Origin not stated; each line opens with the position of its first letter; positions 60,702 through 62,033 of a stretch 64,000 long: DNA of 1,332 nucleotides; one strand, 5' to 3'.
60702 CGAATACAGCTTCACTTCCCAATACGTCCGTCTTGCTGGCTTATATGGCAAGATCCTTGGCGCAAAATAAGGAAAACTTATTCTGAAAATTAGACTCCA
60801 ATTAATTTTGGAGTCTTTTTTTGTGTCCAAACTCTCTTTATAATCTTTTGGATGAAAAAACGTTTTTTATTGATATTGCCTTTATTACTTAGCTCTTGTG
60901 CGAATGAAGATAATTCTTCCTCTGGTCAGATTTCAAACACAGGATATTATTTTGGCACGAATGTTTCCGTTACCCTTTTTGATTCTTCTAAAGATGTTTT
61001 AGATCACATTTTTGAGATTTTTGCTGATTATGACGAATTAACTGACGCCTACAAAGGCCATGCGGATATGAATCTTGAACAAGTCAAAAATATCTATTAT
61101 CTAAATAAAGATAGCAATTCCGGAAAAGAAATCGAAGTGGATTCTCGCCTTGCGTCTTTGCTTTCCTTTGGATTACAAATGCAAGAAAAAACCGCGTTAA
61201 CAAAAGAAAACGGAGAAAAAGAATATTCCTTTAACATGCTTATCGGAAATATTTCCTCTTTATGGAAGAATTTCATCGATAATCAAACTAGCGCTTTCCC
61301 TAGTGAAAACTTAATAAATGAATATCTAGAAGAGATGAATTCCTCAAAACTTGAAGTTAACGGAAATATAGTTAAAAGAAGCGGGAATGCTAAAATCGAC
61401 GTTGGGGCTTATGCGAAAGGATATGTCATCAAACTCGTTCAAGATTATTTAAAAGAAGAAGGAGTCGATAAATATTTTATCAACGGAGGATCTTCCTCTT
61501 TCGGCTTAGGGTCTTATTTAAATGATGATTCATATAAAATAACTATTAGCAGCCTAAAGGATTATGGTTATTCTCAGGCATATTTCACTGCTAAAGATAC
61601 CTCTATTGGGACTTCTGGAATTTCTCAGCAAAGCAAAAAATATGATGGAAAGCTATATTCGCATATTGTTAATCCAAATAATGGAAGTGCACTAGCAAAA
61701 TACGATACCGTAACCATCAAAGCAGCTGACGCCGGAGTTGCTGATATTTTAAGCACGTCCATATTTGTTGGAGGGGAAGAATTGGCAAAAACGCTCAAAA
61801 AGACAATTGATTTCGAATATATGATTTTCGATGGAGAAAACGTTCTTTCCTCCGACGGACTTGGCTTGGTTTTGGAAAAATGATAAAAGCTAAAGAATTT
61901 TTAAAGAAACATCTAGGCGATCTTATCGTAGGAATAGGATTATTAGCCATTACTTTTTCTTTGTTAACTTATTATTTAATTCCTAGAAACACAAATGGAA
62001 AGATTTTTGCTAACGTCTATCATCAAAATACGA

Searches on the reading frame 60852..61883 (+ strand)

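Call 64: search_protein_families(library=pfam, proteins=[window:60852-61883:+], max_evalue=0.00001)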
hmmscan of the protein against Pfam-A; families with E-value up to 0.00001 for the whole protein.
window:60852-61883:+ (343 aa): 1 family
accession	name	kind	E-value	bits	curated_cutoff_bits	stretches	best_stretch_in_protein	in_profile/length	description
PF02424.20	ApbE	-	6.2e-39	134.5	25.6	1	34-317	1-256/266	ApbE family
